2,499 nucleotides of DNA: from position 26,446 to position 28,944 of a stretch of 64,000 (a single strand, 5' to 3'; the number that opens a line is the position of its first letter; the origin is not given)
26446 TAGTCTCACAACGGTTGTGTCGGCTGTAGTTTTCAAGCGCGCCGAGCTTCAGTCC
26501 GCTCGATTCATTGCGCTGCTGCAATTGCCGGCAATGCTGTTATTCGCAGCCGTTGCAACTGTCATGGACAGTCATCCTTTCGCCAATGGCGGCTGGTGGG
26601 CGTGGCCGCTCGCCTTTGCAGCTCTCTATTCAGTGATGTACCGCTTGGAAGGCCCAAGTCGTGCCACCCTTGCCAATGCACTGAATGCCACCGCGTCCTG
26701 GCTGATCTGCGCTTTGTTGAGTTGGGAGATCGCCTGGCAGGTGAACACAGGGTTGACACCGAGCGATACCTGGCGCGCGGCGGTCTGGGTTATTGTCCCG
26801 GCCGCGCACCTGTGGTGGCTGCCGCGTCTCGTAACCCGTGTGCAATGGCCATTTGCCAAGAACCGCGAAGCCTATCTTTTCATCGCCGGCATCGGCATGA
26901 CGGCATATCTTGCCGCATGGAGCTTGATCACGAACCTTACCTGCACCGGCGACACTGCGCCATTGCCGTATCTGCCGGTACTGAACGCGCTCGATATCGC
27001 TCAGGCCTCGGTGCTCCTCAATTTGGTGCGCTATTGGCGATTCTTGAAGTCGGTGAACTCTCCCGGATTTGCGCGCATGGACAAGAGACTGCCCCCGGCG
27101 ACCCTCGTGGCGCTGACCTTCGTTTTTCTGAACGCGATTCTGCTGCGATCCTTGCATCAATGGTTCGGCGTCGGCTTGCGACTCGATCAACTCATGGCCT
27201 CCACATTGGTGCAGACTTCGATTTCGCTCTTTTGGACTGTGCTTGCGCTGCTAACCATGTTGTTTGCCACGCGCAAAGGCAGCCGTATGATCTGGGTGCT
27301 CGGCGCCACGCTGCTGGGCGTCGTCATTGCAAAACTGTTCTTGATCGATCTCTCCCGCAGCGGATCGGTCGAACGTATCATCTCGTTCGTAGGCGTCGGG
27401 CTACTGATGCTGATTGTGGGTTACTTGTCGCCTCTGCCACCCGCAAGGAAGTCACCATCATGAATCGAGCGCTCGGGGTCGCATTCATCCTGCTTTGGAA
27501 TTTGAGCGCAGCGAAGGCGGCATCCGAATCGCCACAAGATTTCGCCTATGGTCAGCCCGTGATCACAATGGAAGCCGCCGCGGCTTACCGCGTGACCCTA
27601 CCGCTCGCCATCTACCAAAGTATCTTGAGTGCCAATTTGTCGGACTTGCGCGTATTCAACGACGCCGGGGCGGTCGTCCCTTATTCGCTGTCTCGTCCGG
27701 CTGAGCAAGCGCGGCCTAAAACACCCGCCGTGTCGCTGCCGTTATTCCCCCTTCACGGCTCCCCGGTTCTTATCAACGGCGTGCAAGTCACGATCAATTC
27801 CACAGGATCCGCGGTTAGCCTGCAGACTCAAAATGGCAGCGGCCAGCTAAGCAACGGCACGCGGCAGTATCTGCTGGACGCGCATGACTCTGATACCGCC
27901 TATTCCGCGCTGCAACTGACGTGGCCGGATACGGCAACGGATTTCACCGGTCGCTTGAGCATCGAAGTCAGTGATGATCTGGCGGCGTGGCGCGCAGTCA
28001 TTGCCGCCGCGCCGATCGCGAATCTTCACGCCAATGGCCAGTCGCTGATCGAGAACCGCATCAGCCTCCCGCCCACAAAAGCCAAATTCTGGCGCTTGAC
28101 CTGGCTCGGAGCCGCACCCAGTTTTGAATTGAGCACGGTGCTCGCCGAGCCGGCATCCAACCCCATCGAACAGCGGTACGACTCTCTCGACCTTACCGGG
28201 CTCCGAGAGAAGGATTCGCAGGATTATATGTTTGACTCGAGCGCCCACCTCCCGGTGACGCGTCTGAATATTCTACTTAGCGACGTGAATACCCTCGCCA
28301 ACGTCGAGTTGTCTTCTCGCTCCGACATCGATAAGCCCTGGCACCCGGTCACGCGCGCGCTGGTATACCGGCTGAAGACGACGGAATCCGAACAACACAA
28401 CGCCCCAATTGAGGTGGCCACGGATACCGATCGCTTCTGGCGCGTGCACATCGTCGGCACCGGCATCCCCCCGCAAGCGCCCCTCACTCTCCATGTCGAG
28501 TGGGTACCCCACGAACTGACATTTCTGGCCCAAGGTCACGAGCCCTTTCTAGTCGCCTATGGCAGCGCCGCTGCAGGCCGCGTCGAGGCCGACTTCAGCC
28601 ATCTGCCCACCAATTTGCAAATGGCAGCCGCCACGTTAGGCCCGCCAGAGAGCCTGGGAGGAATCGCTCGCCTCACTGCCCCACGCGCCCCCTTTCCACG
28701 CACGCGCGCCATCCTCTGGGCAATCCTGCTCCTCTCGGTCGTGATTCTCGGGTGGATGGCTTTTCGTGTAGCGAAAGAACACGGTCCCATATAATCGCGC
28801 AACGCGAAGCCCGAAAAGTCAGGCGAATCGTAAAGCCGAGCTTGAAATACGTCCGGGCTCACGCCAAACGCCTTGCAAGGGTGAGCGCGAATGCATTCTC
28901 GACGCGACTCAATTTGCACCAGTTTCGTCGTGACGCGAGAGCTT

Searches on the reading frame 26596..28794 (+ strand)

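Call 55: search_protein_families(library=pfam, proteins=[window:26596-28794:+], max_evalue=0.0001)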
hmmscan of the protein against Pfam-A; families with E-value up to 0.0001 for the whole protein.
window:26596-28794:+ (732 aa): 1 family
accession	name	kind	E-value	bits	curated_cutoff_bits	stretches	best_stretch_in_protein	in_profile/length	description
PF13163.11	DUF3999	-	4.7e-97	326.3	30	1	314-724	1-423/424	Protein of unknown function (DUF3999)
